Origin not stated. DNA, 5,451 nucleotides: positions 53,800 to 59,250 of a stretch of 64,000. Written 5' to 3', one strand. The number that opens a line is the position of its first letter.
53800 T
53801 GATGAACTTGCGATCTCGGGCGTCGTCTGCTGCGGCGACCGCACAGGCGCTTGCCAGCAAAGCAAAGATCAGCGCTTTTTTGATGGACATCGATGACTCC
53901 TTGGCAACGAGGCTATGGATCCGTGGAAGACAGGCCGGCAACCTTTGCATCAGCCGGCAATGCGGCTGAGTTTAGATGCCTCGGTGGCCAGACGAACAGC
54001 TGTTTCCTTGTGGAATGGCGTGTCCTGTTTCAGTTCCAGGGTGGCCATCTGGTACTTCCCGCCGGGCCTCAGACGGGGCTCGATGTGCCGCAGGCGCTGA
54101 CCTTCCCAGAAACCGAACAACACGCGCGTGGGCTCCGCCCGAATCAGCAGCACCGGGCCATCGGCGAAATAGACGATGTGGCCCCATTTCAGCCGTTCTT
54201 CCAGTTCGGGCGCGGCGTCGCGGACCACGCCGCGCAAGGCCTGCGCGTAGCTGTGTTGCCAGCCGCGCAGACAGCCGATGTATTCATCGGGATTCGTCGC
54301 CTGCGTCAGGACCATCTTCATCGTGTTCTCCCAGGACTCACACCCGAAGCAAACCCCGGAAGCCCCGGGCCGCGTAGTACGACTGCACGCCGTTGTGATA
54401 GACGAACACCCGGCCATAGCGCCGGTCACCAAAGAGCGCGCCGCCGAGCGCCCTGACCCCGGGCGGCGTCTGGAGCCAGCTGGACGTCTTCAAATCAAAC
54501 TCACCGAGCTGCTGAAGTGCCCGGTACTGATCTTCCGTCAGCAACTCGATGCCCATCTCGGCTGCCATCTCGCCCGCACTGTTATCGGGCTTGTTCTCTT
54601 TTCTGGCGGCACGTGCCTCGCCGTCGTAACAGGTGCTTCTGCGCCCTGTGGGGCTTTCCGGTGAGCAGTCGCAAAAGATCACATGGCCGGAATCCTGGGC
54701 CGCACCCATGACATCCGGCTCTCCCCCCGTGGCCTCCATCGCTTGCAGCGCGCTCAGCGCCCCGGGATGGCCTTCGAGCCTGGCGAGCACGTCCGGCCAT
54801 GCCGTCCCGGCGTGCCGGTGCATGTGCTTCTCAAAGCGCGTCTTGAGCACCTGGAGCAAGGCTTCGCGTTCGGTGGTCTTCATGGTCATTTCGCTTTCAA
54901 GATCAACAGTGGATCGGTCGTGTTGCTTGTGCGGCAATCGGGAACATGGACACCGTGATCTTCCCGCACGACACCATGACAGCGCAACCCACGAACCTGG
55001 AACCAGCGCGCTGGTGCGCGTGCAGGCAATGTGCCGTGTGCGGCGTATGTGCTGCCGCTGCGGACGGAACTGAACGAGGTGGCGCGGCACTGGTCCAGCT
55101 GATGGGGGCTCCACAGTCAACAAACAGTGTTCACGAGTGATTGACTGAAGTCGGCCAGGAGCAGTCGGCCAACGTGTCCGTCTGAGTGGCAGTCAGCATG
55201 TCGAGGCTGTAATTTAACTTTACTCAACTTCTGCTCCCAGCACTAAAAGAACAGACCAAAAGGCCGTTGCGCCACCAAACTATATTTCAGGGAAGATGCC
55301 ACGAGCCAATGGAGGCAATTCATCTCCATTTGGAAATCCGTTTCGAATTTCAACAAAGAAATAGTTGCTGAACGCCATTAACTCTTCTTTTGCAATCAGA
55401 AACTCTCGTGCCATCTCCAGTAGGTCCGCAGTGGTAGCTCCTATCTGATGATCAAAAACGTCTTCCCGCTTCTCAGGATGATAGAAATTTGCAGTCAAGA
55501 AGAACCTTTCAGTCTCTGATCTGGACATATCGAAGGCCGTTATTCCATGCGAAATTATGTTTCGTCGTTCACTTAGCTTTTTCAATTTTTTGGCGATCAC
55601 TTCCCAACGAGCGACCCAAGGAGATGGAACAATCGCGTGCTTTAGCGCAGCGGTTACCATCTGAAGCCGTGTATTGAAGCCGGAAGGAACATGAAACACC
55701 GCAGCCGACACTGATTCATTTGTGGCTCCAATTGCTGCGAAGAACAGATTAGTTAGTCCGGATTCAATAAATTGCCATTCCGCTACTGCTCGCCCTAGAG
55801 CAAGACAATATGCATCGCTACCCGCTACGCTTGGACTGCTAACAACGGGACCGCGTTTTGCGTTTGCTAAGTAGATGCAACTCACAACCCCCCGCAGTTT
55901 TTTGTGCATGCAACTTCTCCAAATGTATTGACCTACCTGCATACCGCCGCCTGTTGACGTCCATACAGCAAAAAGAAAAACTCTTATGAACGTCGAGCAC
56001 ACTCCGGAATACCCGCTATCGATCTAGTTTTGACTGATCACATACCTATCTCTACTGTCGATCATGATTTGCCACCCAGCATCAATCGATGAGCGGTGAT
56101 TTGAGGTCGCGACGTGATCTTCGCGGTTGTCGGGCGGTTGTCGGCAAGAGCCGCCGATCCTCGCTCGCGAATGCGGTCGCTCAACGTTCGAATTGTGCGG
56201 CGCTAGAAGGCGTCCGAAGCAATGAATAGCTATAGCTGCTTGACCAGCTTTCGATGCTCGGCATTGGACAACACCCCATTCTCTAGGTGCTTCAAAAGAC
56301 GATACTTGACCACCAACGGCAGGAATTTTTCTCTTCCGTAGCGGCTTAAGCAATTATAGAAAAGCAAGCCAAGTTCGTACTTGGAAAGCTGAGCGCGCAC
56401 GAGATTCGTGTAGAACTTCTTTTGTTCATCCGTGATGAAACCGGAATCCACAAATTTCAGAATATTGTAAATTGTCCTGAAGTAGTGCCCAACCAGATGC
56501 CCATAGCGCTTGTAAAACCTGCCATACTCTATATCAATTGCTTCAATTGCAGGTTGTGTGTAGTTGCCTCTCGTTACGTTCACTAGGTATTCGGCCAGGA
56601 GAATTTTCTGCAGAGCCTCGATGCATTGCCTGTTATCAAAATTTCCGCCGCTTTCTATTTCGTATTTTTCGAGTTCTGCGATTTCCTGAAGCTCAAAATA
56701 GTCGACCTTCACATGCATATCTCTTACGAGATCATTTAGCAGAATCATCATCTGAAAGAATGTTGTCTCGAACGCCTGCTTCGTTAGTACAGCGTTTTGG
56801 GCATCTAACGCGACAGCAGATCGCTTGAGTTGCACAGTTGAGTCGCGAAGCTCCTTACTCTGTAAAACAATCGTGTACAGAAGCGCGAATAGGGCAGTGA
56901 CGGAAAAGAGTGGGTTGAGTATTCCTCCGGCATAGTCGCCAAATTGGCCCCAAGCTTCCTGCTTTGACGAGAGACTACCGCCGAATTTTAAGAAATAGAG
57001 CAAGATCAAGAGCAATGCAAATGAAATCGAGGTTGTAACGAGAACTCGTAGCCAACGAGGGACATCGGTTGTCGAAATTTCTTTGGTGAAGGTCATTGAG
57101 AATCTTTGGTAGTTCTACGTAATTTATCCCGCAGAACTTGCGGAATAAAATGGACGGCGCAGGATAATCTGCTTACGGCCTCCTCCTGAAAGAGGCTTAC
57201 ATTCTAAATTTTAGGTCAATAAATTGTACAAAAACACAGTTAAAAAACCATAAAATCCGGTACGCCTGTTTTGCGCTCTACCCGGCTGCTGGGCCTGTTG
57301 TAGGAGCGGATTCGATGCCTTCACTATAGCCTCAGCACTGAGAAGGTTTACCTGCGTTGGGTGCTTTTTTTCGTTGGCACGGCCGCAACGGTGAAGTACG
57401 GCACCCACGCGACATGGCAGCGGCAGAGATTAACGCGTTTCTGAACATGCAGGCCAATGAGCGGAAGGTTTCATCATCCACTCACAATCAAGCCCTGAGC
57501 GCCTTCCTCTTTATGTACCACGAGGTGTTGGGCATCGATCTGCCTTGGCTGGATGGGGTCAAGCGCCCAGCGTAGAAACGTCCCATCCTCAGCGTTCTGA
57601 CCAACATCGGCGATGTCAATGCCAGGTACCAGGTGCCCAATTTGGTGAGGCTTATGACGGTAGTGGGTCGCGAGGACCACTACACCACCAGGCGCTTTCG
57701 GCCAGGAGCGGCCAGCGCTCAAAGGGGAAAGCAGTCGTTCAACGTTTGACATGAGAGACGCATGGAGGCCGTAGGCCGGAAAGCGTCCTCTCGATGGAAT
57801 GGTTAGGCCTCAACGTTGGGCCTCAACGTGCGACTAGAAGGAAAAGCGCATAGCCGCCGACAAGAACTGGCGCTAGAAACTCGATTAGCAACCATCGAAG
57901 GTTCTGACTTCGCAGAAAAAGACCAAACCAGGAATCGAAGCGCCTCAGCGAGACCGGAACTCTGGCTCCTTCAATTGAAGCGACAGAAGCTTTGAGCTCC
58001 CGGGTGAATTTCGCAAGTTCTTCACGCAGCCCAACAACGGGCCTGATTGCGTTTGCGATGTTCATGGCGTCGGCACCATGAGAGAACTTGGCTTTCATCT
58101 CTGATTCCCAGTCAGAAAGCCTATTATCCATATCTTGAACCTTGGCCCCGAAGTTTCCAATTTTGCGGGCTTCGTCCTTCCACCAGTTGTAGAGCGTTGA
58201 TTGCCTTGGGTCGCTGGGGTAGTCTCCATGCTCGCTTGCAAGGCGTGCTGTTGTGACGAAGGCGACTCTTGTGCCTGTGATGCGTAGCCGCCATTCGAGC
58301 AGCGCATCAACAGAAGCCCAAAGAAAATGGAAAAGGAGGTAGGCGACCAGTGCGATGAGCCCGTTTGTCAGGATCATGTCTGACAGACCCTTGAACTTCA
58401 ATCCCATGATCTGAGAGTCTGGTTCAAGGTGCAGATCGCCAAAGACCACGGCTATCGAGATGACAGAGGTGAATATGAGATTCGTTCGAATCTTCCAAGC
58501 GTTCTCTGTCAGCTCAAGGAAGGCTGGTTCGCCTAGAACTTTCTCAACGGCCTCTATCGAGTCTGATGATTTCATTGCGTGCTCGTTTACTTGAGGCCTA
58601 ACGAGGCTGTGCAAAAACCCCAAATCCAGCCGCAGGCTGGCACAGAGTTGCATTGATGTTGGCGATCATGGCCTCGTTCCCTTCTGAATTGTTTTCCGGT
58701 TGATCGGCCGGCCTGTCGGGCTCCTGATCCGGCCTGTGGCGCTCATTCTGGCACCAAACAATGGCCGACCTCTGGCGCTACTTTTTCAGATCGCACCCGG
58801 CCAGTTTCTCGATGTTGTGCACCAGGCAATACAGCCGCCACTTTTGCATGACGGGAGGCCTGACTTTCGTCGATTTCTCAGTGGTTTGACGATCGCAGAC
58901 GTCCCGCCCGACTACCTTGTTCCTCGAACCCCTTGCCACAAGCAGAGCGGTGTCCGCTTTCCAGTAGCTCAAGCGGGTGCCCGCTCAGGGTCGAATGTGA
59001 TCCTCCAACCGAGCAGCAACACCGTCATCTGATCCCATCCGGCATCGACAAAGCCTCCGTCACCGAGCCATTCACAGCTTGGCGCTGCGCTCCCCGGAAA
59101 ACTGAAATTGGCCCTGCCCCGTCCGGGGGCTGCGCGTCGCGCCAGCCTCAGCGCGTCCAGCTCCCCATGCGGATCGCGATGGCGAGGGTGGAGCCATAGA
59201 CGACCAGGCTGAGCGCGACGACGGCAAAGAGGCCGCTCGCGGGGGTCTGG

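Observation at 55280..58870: Decayed chromosomal integron whose remaining cargo looks defence-related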

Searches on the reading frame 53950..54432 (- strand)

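Call 4: search_protein_families(library=pfam, proteins=[window:53950-54432:-], max_evalue=0.1)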
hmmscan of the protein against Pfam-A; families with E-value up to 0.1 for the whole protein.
window:53950-54432:- (160 aa): 1 family
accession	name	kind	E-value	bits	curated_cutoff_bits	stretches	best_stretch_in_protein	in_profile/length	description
PF08818.16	DUF1801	-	4.4e-11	43.5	27.2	1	63-152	5-84/85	Domain of unknown function (DU1801)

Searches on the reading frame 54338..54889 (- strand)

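Call 4: search_protein_families(library=pfam, proteins=[window:54338-54889:-], max_evalue=0.1)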
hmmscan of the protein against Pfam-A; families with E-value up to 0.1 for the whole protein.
window:54338-54889:- (183 aa): 1 family
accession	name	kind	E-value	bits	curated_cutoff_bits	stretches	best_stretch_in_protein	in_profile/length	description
PF14066.11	DUF4256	-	5.8e-82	273.9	27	1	11-183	1-173/173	Protein of unknown function (DUF4256)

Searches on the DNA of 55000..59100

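Call 25: search_rna_families(source=window, start=55000, end=59100, threshold=evalue, max_evalue=5)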
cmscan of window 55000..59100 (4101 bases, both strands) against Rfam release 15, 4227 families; matches with E-value up to 5: 0.
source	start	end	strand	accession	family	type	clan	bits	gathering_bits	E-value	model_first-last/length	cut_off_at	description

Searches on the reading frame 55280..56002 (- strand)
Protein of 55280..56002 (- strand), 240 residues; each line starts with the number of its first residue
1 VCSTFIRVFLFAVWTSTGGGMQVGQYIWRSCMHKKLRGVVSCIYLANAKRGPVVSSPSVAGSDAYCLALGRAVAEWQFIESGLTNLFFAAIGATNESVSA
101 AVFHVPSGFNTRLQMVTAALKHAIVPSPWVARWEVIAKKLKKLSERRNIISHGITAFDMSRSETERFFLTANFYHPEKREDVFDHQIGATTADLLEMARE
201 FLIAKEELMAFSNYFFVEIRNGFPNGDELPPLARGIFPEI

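Call 4: search_protein_families(library=pfam, proteins=[window:55280-56002:-], max_evalue=0.1)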
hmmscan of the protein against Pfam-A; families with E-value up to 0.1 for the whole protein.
window:55280-56002:- (240 aa): 1 family
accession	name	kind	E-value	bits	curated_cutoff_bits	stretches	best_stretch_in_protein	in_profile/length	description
PF20185.3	DUF6548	-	0.043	14.1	27.3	1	129-175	41-87/164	Family of unknown function (DUF6548)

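Call 5: search_protein_families(library=padloc, proteins=[window:55280-56002:-], max_evalue=0.1)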
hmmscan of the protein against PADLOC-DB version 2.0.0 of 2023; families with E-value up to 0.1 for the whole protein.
window:55280-56002:- (240 aa): 0 families

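Call 6: search_protein_families(library=ncbifam, proteins=[window:55280-56002:-], max_evalue=0.1)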
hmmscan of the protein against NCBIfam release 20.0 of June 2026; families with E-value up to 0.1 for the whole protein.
window:55280-56002:- (240 aa): 0 families

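Call 16: find_homologous_proteins(query=window:55280-55909:-)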
Query window:55280-55909:- (209 aa): 3 proteins with E <= 0.001 among 452 candidates.
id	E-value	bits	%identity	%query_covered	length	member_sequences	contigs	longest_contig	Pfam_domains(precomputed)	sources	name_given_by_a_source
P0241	1.0e-134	464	100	100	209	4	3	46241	-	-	-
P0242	7.9e-103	360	76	100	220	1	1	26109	-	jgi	jgi:hypothetical protein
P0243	7.2e-102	357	77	100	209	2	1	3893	-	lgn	-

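Call 44: find_encoding_contigs(protein=P0242, flank=8000, max_places=3)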
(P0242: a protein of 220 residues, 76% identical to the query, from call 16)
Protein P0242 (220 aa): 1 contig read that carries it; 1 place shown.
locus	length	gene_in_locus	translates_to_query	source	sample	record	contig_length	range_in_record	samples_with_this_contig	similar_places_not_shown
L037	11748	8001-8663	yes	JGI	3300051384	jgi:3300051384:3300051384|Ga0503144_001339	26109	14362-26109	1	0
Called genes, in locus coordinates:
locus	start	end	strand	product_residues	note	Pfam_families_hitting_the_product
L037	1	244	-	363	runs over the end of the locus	PF13428:TPR_14 (faint), PF13432:TPR_16 (faint), PF07719:TPR_2 (faint), PF13371:TPR_9 (faint), PF14559:TPR_19, PF00515:TPR_1 (weak), PF13414:TPR_11, PF24125:Cds6_C, +3 more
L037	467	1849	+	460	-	PF01406:tRNA-synt_1e, PF01921:tRNA-synt_1f (faint), PF00133:tRNA-synt_1 (weak), PF09334:tRNA-synt_1g (weak), PF09190:DALR_2, PF23493:CysS_C (faint)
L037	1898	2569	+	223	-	PF00730:HhH-GPD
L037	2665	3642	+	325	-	PF03255:ACCA, PF01039:Carboxyl_trans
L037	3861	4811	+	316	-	PF01171:ATP_bind_3, PF09179:TilS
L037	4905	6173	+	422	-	PF00696:AA_kinase, PF01842:ACT, PF22468:ACT_9, PF13840:ACT_7, PF22468:ACT_9, PF01842:ACT (weak)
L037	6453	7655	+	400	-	PF13356:Arm-DNA-bind_3, PF22022:Phage_int_M, PF00589:Phage_integrase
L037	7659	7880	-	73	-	PF05930:Phage_AlpA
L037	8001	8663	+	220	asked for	-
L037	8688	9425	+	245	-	-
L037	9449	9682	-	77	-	-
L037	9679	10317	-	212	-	PF21448:DNMK (weak)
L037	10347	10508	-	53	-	-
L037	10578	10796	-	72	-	-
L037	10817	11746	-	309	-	?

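Call 45: find_encoding_contigs(protein=P0243, flank=5000, max_places=3)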
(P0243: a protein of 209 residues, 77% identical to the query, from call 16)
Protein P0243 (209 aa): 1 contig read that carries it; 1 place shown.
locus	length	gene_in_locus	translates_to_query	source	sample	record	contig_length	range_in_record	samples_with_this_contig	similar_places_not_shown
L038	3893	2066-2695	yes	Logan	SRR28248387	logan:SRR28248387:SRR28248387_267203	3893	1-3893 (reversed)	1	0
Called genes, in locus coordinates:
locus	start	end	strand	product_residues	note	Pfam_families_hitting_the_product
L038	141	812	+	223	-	-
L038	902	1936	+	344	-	-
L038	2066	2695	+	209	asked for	-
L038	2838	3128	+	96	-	-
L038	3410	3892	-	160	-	?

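Call 58: search_protein_representatives(protein=window:55280-55909:-)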
Query: 209 residues. Proteins with E-value up to 0.001 (for the whole library): 513; up to 1e-10: 33; up to 1e-30: 1. The best 150 are listed.
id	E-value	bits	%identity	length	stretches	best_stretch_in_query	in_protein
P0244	7.3e-57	208.6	49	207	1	8-206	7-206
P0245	6.2e-19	84.8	35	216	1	31-175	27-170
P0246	1.0e-18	84.1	35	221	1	26-148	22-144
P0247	5.9e-18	81.6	34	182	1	33-182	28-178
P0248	1.4e-17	80.4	32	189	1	25-170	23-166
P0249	6.8e-17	78.2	36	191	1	21-180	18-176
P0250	4.6e-16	75.5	36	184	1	33-170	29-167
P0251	7.9e-16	74.7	36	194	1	34-155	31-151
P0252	9.6e-16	74.4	35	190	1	20-181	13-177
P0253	1.0e-15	74.4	31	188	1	34-187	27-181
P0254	2.8e-15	72.9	34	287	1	25-181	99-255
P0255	7.7e-15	71.5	32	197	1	31-180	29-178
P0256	1.6e-14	70.4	35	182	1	24-176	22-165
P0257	6.2e-14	68.5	33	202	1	12-149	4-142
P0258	7.5e-14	68.2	30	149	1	42-186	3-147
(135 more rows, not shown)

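Call 61: search_protein_families(library=pfam, alignment_id=A3, max_evalue=0.01)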
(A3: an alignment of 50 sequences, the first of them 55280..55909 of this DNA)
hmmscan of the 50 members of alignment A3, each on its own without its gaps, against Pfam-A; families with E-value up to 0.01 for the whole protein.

A. member 1, window:55280-55909:- (209 aa): 0 families

B. families by the number of members that match (of 50 scanned): 4 families
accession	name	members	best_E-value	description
PF09375.15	Peptidase_M75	1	3e-06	Imelysin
PF09455.15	Csx1_HEPN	1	0.0083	CRISPR system endoribonuclease Csx1, HEPN domain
PF07536.20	HWE_HK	1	0.0083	HWE histidine kinase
PF20489.3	Birna_RdRp_C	1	0.0088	Birnavirus RNA dependent RNA polymerase (VP1), C-terminal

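Call 62: search_solved_structures(query=A3, max_evalue=1)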
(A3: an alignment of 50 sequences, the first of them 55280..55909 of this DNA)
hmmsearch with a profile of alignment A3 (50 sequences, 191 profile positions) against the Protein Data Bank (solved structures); distinct sequences matched with E-value up to 1: 0.

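Call 71: predict_structure(alignment_id=A3)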
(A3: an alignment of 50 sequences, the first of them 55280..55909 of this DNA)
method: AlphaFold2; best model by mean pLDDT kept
length: 209 residues; sequences in the alignment: 50
mean_pLDDT: 90.8   pTM: 0.87
mean pLDDT of the five models: 90.8, 90.6, 90.0, 89.3, 88.3
residues with pLDDT >= 90: 154; 70-90: 40; 50-70: 13; < 50: 2
segments of 3 or more residues with pLDDT < 50: none
pLDDT, mean of each block of 10 residues (from residue 1): 84 76 83 98 98 98 97 97 98 94 97 96 93 94 83 86 97 95 92 83 61
secondary structure, 60 per line:
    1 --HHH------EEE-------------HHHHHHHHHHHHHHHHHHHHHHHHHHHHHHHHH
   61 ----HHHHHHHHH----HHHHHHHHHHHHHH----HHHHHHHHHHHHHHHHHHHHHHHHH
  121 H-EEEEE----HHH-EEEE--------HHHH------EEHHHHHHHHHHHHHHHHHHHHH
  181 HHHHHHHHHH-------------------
elements in order: E12-14 H28-60 H65-73 H78-91 H96-121 E123-127 E136-139 H148-151 H160-190

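Call 77: fold_search(model_id=the predicted structure, library=pdb)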
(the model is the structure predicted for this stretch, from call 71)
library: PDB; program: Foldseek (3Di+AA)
matches with E <= 10: 227; with E <= 0.001: 0
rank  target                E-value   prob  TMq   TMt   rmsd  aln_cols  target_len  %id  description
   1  4kxr_B                3.1e-01  0.15  0.20  0.23  25.0       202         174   13  Structure of the Mycobacterium tuberculosis type VII secretion system chaperone EspG5 in complex with PE25-PPE41 dimer (released 2014-05-28)
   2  4z9i_B                3.7e-01  0.33  0.27  0.32  23.2       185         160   12  Asp-TarS from E. coli (released 2016-07-20)
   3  7xge_A                4.8e-01  0.14  0.20  0.23  17.4       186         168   11  Crystal structure of MCL-1 in complex with computationally designed inhibitor protein (released 2022-07-20)
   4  8gl3                  5.0e-01  0.12  0.21  0.22  21.2       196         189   16  De novo design of monomeric helical bundles for pH-controlled membrane lysis (released 2023-09-06)
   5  4z9h_A                5.3e-01  0.21  0.24  0.29  21.5       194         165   13  Asp-Tar from E. coli (released 2016-07-20)
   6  2lp4_MODEL_1_A        5.6e-01  0.15  0.19  0.18  19.7       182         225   13  Solution structure of P1-CheY/P2 complex in bacterial chemotaxis (released 2012-10-24)
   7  4z9h_B                6.9e-01  0.25  0.28  0.33  17.3       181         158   11  Asp-Tar from E. coli (released 2016-07-20)
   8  6vj5_B                6.9e-01  0.11  0.20  0.23  26.5       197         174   14  Structure of PE25-PPE41(A124L) in complex with EspG5 chaperone from the type VII (ESX-5) secretion system (released 2021-01-27)
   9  1i5n_A                9.4e-01  0.14  0.20  0.31  18.0       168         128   14  Crystal structure of the P1 domain of CheA from Salmonella typhimurium (released 2001-07-11)
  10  8ec3                  1.0e+00  0.08  0.16  0.20  18.9       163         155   13  The crystal structure of the complement inhibitory domain of Borrelia hermsii FbpC. (released 2023-06-07)
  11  4k0d_B                1.1e+00  0.12  0.22  0.30  19.0       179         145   13  Periplasmic sensor domain of sensor histidine kinase, Adeh_2942 (released 2013-06-12)
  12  2g38_B                1.1e+00  0.08  0.20  0.23  21.6       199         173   14  A PE/PPE Protein Complex from Mycobacterium tuberculosis (released 2006-03-14)
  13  4k0d_A                1.2e+00  0.12  0.23  0.30  17.8       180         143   12  Periplasmic sensor domain of sensor histidine kinase, Adeh_2942 (released 2013-06-12)
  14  2b0h_MODEL_1_A        1.2e+00  0.18  0.25  0.35  21.4       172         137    7  Solution structure of VBS3 fragment of talin (released 2006-01-17)
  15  9bj6_B                1.2e+00  0.07  0.19  0.22  19.3       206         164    8  Crystal structure of the HEPN family member AbiV, an RNase in a two-component antiphage system in Lactococcus lactis (released 2025-08-13)
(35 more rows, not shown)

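Call 85: search_protein_families(library=padloc, alignment_id=A3, max_evalue=0.01)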
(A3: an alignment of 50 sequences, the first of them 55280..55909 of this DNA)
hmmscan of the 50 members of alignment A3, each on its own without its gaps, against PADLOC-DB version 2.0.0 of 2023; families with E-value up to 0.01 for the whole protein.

A. member 1, window:55280-55909:- (209 aa): 0 families

B. families by the number of members that match (of 50 scanned): 4 families
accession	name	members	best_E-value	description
PDLC01950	CARF9--CARF_HEPN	1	0.00038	-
PDLC01951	CARF9--CARF_HEPN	1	0.00074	-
PDLC03627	REase_MTase_IIG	1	0.0015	Type IIG restriction enzyme-methyltransferase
PDLC01621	Csx1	1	0.0024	CAS-III; associated_signaling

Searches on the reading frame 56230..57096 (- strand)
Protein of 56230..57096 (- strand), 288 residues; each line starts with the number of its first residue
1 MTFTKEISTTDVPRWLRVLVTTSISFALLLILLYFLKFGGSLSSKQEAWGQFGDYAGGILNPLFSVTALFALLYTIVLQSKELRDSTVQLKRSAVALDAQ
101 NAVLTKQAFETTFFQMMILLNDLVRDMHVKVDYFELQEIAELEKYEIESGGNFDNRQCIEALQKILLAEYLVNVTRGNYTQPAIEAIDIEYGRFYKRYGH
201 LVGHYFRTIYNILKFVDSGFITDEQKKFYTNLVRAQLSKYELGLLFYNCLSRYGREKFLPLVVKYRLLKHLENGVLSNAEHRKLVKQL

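Call 4: search_protein_families(library=pfam, proteins=[window:56230-57096:-], max_evalue=0.1)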
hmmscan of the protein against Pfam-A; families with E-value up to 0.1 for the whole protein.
window:56230-57096:- (288 aa): 2 families
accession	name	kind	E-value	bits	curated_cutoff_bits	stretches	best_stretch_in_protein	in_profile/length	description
PF16872.10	putAbiC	-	2.3e-24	86.1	22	1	201-272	5-76/80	Putative phage abortive infection protein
PF14715.11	FixP_N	-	0.0076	16.4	24.9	0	10-34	17-41/48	N-terminal domain of cytochrome oxidase-cbb3, FixP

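Call 5: search_protein_families(library=padloc, proteins=[window:56230-57096:-], max_evalue=0.1)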
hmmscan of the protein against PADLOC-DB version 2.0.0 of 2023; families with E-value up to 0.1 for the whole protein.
window:56230-57096:- (288 aa): 2 families
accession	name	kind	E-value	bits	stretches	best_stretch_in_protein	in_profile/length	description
PDLC02351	AbiP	-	1.1e-10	39.9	1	195-262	104-171/223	AbiP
PDLC02343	AbiC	-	0.0075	13.8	1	182-250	165-233/306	AbiC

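Call 6: search_protein_families(library=ncbifam, proteins=[window:56230-57096:-], max_evalue=0.1)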
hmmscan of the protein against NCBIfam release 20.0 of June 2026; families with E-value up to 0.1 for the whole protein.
window:56230-57096:- (288 aa): 0 families

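Call 14: find_homologous_proteins(query=window:56230-57096:-)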
Query window:56230-57096:- (288 aa): 251 proteins with E <= 0.001 among 1924 candidates; the best 120 are listed.
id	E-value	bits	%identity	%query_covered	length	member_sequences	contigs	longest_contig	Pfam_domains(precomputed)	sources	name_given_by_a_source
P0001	1.4e-184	630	100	100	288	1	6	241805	PF16872.11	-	-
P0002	1.4e-156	538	85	99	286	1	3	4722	PF16872.11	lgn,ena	-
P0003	3.3e-88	314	52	100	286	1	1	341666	PF16872.11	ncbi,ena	-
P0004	4.5e-88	313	51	99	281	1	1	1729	PF16872.11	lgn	-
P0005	7.1e-88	313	55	99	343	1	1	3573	PF16872.11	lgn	-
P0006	9.1e-88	312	53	95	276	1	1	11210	PF16872.11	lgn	-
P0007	2.3e-87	311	52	100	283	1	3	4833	PF16872.11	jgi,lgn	-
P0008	4.0e-87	310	55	96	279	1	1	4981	PF16872.11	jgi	jgi:hypothetical protein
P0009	4.1e-87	310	53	96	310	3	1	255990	PF16872.11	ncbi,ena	-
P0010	4.7e-87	310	53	99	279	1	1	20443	PF16872.11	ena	-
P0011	4.4e-84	300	54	95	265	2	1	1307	PF16872.11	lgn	-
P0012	1.1e-83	299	54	95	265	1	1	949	PF16872.11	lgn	-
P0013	2.3e-83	298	53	97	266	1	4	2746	PF16872.11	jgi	jgi:hypothetical protein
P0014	4.8e-83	297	51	99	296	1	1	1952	PF16872.11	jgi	jgi:hypothetical protein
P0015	2.3e-82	295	52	98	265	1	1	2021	PF16872.11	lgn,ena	-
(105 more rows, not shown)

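Call 18: find_encoding_contigs(protein=P0001, flank=6000, max_places=6)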
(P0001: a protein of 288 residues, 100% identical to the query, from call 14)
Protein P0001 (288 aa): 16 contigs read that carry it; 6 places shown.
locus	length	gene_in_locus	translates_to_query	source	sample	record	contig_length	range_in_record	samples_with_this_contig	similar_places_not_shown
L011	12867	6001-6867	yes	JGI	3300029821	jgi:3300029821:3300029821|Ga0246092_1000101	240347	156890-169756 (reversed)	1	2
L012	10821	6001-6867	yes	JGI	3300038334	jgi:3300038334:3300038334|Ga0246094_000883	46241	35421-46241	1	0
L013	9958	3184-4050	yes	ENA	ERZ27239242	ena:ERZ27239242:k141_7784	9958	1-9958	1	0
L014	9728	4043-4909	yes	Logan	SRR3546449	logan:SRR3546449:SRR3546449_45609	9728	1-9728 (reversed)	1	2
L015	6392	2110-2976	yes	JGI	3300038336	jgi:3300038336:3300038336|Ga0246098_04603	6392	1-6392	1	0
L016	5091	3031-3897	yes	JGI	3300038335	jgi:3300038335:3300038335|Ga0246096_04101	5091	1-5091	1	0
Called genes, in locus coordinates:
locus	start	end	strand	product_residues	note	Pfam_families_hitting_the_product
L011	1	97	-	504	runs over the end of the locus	PF01425:Amidase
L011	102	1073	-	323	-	PF03401:TctC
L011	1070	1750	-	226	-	PF00440:TetR_N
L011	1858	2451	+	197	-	PF00440:TetR_N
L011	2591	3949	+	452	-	PF01554:MatE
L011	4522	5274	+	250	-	-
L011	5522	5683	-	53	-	PF13495:Phage_int_SAM_4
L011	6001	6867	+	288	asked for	PF16872:putAbiC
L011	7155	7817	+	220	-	-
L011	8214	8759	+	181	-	PF14066:DUF4256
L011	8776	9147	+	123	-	PF08818:DUF1801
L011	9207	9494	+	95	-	-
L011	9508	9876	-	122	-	PF02142:MGS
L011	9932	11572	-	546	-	PF00342:PGI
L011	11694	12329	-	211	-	PF01081:Aldolase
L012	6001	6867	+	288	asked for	PF16872:putAbiC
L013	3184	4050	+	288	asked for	PF16872:putAbiC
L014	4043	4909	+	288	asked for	PF16872:putAbiC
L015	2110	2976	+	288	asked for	PF16872:putAbiC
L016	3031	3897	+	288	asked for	PF16872:putAbiC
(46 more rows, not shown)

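Call 43: find_encoding_contigs(protein=P0002, flank=5000, max_places=3)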
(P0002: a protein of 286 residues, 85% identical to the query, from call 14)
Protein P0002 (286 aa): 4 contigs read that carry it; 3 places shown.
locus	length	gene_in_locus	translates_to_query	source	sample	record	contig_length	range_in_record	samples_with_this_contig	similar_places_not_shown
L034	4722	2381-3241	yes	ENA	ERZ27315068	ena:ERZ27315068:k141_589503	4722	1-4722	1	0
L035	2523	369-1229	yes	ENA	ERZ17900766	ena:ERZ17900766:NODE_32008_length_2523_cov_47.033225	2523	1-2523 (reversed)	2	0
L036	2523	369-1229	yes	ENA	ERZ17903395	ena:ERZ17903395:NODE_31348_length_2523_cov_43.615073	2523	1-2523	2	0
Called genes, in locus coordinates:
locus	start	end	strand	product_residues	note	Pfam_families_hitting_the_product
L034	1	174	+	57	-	?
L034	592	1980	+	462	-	PF00890:FAD_binding_2 (faint), PF01266:DAO (faint), PF05834:Lycopene_cycl (faint), PF07992:Pyr_redox_2, PF13450:NAD_binding_8 (faint), PF13738:Pyr_redox_3 (weak), PF00070:Pyr_redox, PF02852:Pyr_redox_dim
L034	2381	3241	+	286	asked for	PF16872:putAbiC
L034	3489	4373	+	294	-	-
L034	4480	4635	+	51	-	-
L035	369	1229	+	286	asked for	PF16872:putAbiC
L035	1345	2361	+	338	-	-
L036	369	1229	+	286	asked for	PF16872:putAbiC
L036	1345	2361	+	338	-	-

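Call 112: search_solved_structures(query=A7, max_evalue=1)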
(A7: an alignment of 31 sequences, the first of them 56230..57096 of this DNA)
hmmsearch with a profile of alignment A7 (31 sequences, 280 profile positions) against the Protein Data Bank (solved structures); distinct sequences matched with E-value up to 1: 2.
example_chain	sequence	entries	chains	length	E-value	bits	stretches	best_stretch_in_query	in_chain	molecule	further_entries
9hcj_40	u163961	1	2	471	0.016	17.7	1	81-167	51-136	WD40 repeat-containing protein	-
6tdu_AN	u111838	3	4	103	0.47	12.8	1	70-107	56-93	inhibitor of F1 (IF1)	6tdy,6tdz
